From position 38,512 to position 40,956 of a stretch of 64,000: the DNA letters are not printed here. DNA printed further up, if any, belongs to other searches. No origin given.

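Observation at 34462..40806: Cell-surface cluster: thioredoxin-domain exoprotein, Ca-binding TSP3-repeat protein and an octaheme-class c-type cytochrome in an archaeon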

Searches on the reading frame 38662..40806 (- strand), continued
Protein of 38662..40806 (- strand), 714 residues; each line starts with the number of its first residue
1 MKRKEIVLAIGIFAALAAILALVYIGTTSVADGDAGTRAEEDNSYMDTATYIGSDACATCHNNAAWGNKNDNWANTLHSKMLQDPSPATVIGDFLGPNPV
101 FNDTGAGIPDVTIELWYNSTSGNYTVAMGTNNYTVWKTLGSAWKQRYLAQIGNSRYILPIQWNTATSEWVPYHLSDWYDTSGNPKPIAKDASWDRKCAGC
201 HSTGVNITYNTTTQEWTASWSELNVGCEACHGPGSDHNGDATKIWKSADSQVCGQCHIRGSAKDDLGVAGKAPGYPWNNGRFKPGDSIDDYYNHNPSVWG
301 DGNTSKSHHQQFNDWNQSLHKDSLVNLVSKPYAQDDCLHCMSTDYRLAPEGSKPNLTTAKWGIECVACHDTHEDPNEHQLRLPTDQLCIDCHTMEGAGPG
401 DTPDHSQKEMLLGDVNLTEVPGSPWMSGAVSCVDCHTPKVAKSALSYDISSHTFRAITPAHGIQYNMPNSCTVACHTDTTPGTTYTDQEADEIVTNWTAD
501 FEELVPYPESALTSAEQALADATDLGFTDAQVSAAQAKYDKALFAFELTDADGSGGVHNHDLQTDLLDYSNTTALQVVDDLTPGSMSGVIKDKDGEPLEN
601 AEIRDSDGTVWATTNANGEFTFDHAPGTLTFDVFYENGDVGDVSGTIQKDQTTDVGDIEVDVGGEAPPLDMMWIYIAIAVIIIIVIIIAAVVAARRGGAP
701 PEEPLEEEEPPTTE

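Call 20: find_encoding_contigs(protein=P0028, flank=10000, max_places=1)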
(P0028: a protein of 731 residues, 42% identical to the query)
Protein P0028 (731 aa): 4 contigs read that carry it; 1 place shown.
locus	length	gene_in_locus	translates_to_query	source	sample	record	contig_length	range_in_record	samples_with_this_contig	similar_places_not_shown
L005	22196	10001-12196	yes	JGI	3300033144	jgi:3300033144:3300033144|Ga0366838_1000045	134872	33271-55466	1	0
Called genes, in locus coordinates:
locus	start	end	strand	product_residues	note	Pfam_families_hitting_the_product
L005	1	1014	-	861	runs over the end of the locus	PF01565:FAD_binding_4, PF02913:FAD-oxidase_C, PF13183:Fer4_8, PF12838:Fer4_7 (faint), PF13534:Fer4_17 (weak), PF02754:CCG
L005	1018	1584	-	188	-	-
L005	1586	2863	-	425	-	PF03916:NrfD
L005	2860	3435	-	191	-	PF02613:Nitrate_red_del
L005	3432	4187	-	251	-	PF13237:Fer4_10 (faint), PF12838:Fer4_7 (weak), PF13183:Fer4_8 (faint), PF13247:Fer4_11, PF00037:Fer4 (weak), PF12797:Fer4_2 (weak), PF12837:Fer4_6 (weak), PF13247:Fer4_11, +1 more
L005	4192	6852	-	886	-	PF04879:Molybdop_Fe4S4, PF00384:Molybdopterin, PF01568:Molydop_binding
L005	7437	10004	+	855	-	PF09459:EB_dh, PF13620:CarboxypepD_reg (weak)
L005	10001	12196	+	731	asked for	PF14522:Cytochrome_C7 (faint), PF14537:Cytochrom_c3_2 (faint), PF22113:Mtrc-MtrF_II-IV_dom (faint), PF13435:Cytochrome_C554 (weak), PF09699:Paired_CXXCH_1 (weak), PF02335:Cytochrom_C552 (weak), PF13620:CarboxypepD_reg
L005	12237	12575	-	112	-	PF02416:TatA_B_E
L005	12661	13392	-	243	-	PF01292:Ni_hydr_CYTB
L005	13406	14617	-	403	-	PF02085:Cytochrom_CIII (faint), PF14522:Cytochrome_C7 (faint), PF22113:Mtrc-MtrF_II-IV_dom (faint), PF14537:Cytochrom_c3_2 (weak)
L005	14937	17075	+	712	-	PF01578:Cytochrom_C_asm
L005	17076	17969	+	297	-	PF01040:UbiA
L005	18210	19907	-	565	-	PF09699:Paired_CXXCH_1 (faint), PF22113:Mtrc-MtrF_II-IV_dom (faint), PF13435:Cytochrome_C554, PF02335:Cytochrom_C552 (weak)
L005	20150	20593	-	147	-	-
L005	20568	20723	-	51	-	-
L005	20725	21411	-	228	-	PF01578:Cytochrom_C_asm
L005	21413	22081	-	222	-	PF01061:ABC2_membrane, PF03379:CcmB, PF12679:ABC2_membrane_2 (faint), PF12698:ABC2_membrane_3 (weak)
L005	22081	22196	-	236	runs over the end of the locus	PF00005:ABC_tran, PF13304:AAA_21 (weak)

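Call 21: find_encoding_contigs(protein=P0002, flank=10000, max_places=1)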
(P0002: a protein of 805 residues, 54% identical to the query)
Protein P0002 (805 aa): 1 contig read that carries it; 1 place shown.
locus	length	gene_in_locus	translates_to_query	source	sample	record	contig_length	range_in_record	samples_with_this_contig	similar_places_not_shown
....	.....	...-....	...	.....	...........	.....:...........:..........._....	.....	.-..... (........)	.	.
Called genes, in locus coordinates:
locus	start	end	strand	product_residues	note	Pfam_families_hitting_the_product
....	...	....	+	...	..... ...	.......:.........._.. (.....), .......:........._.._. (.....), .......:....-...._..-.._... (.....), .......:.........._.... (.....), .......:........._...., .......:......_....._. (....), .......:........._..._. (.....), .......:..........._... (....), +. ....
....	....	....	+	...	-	-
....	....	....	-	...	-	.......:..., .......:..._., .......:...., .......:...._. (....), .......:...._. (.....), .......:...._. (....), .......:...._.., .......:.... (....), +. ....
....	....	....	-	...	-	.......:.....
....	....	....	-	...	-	-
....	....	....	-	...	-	-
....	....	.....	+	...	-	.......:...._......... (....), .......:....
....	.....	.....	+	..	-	?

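Call 47: find_related_loci(query=A3, collection=genome_contigs, flank=10000)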
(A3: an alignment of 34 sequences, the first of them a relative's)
Query A3 (714 aa) in genome_contigs; peptide patterns used: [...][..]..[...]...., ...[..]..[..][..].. (x = any residue, [..] = any of these).
600 stretches matched a pattern (row limit reached: there are more); 473 encode a relative of the query (tblastn E <= 1e-3); the best 80 are kept; 80 distinct loci.
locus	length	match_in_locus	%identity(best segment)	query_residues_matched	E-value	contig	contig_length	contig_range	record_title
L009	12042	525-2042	33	2-498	4e-68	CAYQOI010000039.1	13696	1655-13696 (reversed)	MAG TPA_asm: uncultured Cytophagia bacterium isolate SRP162660_co2_222 genome assembly, contig: NODE_1979_length_13696_c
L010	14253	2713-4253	32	46-478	3e-54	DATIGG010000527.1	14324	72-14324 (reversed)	MAG TPA_asm: Thermodesulfobacteriota bacterium isolate SMAG_U16415 k141_26893, whole genome shotgun sequence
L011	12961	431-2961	31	4-481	6e-52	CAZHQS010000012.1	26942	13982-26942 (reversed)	MAG TPA_asm: Candidatus Hydrothermarchaeota archaeon isolate SRP216583_co1_155 genome assembly, contig: NODE_1246_length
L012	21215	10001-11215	30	47-480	5e-52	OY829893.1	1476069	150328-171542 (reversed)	MAG: Sedimenticolaceae bacterium isolate 6ff8635f-dff1-4316-91b4-0e33d66fd4de genome assembly, chromosome: 3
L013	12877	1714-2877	30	1-481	4e-51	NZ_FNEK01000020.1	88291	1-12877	Aliiruegeria lutimaris strain DSM 25294, whole genome shotgun sequence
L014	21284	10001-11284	28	3-478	6e-50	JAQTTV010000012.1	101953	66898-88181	MAG: Gallionella sp. isolate STB_49 NODE_447_length_101953_cov_220.425314_Sandtown_B, whole genome shotgun sequence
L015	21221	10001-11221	29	41-478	1e-49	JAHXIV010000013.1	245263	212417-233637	MAG: gamma proteobacterium symbiont of Taylorina sp. isolate L037_T1 c_000000000004, whole genome shotgun sequence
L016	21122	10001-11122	31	12-482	2e-49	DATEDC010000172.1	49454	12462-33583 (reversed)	MAG TPA_asm: Anaerolineales bacterium isolate SMAG_U8288 k141_2050113, whole genome shotgun sequence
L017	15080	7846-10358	30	51-477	1e-49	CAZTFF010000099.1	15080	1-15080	MAG TPA_asm: uncultured Caldilineaceae bacterium isolate binchicken_co17_31 genome assembly, contig: NODE_9301_length_15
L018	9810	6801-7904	32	49-512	4e-49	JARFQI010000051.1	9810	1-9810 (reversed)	MAG: Arenicellales bacterium isolate MAG_Ve_Sed_20 k141_3447398, whole genome shotgun sequence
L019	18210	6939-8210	30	8-480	4e-59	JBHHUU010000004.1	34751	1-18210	MAG: Nitrospirota bacterium isolate S.5.sp1_bin.40 NODE_208_length_34751_cov_7.607909, whole genome shotgun sequence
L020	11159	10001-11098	31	51-481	2e-45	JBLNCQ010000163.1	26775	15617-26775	MAG: Bacillota bacterium isolate MAG121 PRJNA950955_bin29_renamed_162, whole genome shotgun sequence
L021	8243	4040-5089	30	51-476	3e-45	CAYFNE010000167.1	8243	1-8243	MAG TPA_asm: uncultured Magnetococcales bacterium isolate ERP019367_co2_107 genome assembly, contig: NODE_5231_length_82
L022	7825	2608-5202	31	51-478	7e-45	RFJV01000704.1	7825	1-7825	MAG: Chloroflexi bacterium isolate J111 k99_1070804, whole genome shotgun sequence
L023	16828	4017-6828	29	46-498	1e-44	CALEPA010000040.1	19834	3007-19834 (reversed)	MAG TPA_asm: uncultured Candidatus Marinimicrobia bacterium isolate DRR093005_bin.25_CONCOCT_v1.1_MAG genome assembly, c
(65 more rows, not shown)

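Call 48: predict_structure(alignment_id=A1)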
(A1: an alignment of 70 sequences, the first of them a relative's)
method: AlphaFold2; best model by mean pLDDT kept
length: 714 residues; sequences in the alignment: 70
mean_pLDDT: 90.7   pTM: 0.82
mean pLDDT of the five models: 90.7, 90.2, 89.4, 87.9, 86.5
residues with pLDDT >= 90: 560; 70-90: 98; 50-70: 28; < 50: 28
segments of 3 or more residues with pLDDT < 50: 28-38, 665-670, 697-702, 712-714
pLDDT, mean of each block of 10 residues (from residue 1): 85 92 62 47 89 95 93 92 96 97 97 98 98 97 92 98 93 97 97 95 94 94 95 91 90 94 86 86 89 94 91 94 97 96 95 96 95 84 94 95 95 97 93 92 82 92 96 89 93 98 98 98 98 98 98 96 98 98 98 97 97 98 98 96 98 98 59 65 79 54 51 47
secondary structure, 60 per line:
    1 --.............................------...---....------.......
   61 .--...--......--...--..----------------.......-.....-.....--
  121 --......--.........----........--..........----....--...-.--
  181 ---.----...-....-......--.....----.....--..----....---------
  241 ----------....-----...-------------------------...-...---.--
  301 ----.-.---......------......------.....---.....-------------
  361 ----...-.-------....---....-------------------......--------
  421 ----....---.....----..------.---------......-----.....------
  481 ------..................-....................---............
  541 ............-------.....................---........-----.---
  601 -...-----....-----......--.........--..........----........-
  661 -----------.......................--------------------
elements in order (helices of 4 or more, strands of 3 or more residues): H3-31 H44-47 H54-61 H69-74 E100-103 E108-112 E114-118 E123-128 E131-139 E144-151 E154-163 E168-171 H193-196 H198-201 E206-210 E215-219 H228-231 H251-254 E260-262 E292-294 H311-316 H323-328 H335-339 H343-347 H384-387 H407-412 H425-428 H432-436 H459-464 H470-474 H487-504 H506-525 H529-552 H560-580 E584-591 E602-604 E610-613 E619-624 E627-635 E638-647 E652-659 H672-694

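Call 51: fold_search(model_id=the predicted structure, library=pdb)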
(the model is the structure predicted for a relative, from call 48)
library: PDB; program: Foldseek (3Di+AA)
matches with E <= 10: 502; with E <= 0.001: 42
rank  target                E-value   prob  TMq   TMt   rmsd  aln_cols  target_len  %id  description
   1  6i5b_A                1.7e-33  1.00  0.57  0.83   3.9       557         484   27  Crystal Structure of Outer Cell Wall Cytochrome OcwA (released 2019-09-25)
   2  6i5b_B                2.2e-33  1.00  0.58  0.84   3.9       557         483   27  Crystal Structure of Outer Cell Wall Cytochrome OcwA (released 2019-09-25)
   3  6qvm_A                2.6e-20  1.00  0.44  0.48   8.7       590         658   20  Undecaheme cytochrome from S-layer of Carboxydothermus ferrireducens (released 2020-03-25)
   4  4rkn_C                1.6e-07  1.00  0.38  0.41  13.6       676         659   12  Wolinella succinogenes octaheme sulfite reductase MccA, form II (released 2015-02-04)
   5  4rkm_B                4.4e-07  1.00  0.38  0.41  13.3       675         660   12  Wolinella succinogenes octaheme sulfite reductase MccA, form I (released 2015-02-04)
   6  4rkm_G                5.8e-07  1.00  0.38  0.41  13.1       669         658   12  Wolinella succinogenes octaheme sulfite reductase MccA, form I (released 2015-02-04)
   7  8rv0                  7.2e-07  1.00  0.32  0.44  12.3       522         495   15  Crystal structure of octaheme nitrite reductase from Trichlorobacter ammonificans in complex with nitrite (released 2024-03-27)
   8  4rkm_A                1.3e-06  1.00  0.37  0.40  13.5       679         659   12  Wolinella succinogenes octaheme sulfite reductase MccA, form I (released 2015-02-04)
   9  2j7a_D                8.3e-06  1.00  0.26  0.36   7.9       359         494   16  Crystal structure of cytochrome c nitrite reductase NrfHA complex from Desulfovibrio vulgaris (released 2006-12-06)
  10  2vr0_E                9.2e-06  1.00  0.25  0.34   8.5       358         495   16  Crystal structure of cytochrome c nitrite reductase NrfHA complex bound to the HQNO inhibitor (released 2008-06-03)
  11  3f29_B                1.0e-05  1.00  0.32  0.44  10.6       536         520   13  Structure of the Thioalkalivibrio nitratireducens cytochrome c nitrite reductase in complex with sulfite (released 2008-12-09)
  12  2ot4_A                1.4e-05  1.00  0.32  0.43  10.9       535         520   14  Structure of a hexameric multiheme c nitrite reductase from the extremophile bacterium Thiolkalivibrio nitratireducens (released 2008-04-08)
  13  2j7a_A                1.7e-05  1.00  0.27  0.37   7.8       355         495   17  Crystal structure of cytochrome c nitrite reductase NrfHA complex from Desulfovibrio vulgaris (released 2006-12-06)
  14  2j7a_K                1.9e-05  1.00  0.26  0.36   8.7       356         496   17  Crystal structure of cytochrome c nitrite reductase NrfHA complex from Desulfovibrio vulgaris (released 2006-12-06)
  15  4rkn_B                1.9e-05  1.00  0.37  0.39  13.2       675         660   13  Wolinella succinogenes octaheme sulfite reductase MccA, form II (released 2015-02-04)
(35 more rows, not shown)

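Call 58: find_homologous_proteins(query=A5, max_evalue=1e-10)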
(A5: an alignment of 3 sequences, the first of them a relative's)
Query A5 (3 sequences) (320 aa, profile of the alignment): 2325 proteins with E <= 1e-10 among 8000 candidates; the best 120 are listed.
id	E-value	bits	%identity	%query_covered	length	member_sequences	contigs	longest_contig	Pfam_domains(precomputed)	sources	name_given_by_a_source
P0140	6.5e-184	629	100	100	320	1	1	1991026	PF01578.26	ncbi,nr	ncbi:MAG: cytochrome c biogenesis protein CcsA [Methanobacteriota archaeon]|nr:MAG: cytochrome c bio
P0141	4.7e-182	623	66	100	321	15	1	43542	PF01578.26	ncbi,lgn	-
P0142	9.2e-178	609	65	99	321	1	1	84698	PF01578.26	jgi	jgi:heme exporter protein C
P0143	4.2e-172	590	65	98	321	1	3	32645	PF01578.26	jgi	jgi:heme exporter protein C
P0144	1.9e-170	585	63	99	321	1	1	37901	PF01578.26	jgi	jgi:heme exporter protein C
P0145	2.5e-170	584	64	99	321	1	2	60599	PF01578.26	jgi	jgi:heme exporter protein C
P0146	2.2e-167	575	63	99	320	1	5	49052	PF01578.26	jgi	jgi:heme exporter protein C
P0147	1.6e-163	562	64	99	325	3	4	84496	PF01578.26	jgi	jgi:heme exporter protein C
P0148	6.0e-162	557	63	99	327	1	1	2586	PF01578.26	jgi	-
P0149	1.2e-160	552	65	100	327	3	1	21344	PF01578.26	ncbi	-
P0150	6.1e-151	520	74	95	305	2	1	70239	PF01578.26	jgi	jgi:heme exporter protein C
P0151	1.6e-150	519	66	100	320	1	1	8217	PF01578.26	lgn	-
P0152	9.9e-150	517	66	100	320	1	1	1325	PF01578.26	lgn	-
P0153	6.2e-140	484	63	99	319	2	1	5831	PF01578.26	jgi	jgi:heme exporter protein C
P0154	2.2e-139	483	60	99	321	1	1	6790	PF01578.26,PF03100.23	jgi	jgi:heme exporter protein C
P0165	9.5e-102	359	45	57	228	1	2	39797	PF01578.26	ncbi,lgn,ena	-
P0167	4.3e-101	357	46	57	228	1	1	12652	PF01578.26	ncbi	-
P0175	4.6e-98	347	45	57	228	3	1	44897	PF01578.26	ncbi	-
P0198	1.3e-91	326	42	59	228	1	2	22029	PF01578.26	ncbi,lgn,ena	-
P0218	2.2e-89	318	51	58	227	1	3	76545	PF01578.26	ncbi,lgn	-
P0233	2.2e-87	312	60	61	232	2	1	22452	PF01578.26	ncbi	-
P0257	6.5e-86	307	50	58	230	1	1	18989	PF01578.26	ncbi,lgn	-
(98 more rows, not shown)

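Call 59: list_cluster_members(proteins=[P0001, P0121, P0218, P0257, P0165, P0175, P0233, P0149, P0167, P0198])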
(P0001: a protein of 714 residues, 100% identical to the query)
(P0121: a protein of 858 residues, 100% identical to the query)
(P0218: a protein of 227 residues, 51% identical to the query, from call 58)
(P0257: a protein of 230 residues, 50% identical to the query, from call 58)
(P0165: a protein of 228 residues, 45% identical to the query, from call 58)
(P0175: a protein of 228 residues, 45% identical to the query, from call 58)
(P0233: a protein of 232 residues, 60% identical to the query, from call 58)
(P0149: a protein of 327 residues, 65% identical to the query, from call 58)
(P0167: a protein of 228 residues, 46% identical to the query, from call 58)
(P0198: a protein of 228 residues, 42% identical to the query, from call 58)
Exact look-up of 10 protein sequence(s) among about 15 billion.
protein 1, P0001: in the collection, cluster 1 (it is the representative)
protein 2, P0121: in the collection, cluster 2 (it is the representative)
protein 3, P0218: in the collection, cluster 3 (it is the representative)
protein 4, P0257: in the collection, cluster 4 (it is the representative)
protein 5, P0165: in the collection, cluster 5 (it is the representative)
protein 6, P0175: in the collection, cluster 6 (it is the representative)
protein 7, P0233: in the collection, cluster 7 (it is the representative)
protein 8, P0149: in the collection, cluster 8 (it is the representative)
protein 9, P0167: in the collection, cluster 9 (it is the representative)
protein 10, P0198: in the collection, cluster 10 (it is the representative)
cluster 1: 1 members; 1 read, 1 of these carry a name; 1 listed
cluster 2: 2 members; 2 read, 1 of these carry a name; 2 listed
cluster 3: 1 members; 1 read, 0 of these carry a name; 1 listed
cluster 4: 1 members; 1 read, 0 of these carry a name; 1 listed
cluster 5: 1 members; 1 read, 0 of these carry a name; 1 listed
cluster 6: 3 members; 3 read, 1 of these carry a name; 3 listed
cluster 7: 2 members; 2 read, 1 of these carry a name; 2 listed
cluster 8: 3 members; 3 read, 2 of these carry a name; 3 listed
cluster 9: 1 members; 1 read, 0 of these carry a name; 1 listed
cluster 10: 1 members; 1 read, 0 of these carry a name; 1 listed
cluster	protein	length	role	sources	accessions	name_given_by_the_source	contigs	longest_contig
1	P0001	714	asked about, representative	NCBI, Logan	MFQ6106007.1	MAG: ammonia-forming cytochrome c nitrite reductase subunit c552 [Thermoplasmata archaeon]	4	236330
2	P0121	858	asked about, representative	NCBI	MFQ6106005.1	MAG: hypothetical protein ACE5QF_00225 [Thermoplasmata archaeon]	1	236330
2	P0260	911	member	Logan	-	-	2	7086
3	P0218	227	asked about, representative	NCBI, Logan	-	-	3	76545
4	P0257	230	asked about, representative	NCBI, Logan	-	-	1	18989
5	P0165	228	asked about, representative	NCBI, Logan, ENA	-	-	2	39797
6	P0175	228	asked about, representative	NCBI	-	-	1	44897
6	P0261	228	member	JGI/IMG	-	heme exporter protein C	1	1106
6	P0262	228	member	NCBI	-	-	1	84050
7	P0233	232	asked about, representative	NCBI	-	-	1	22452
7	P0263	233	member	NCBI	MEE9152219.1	MAG: cytochrome c biogenesis protein [Thermoplasmata archaeon]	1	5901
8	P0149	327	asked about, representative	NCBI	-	-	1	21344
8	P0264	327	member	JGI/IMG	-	heme exporter protein C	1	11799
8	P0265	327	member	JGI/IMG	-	heme exporter protein C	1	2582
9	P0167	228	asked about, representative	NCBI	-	-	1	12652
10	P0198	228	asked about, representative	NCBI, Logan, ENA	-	-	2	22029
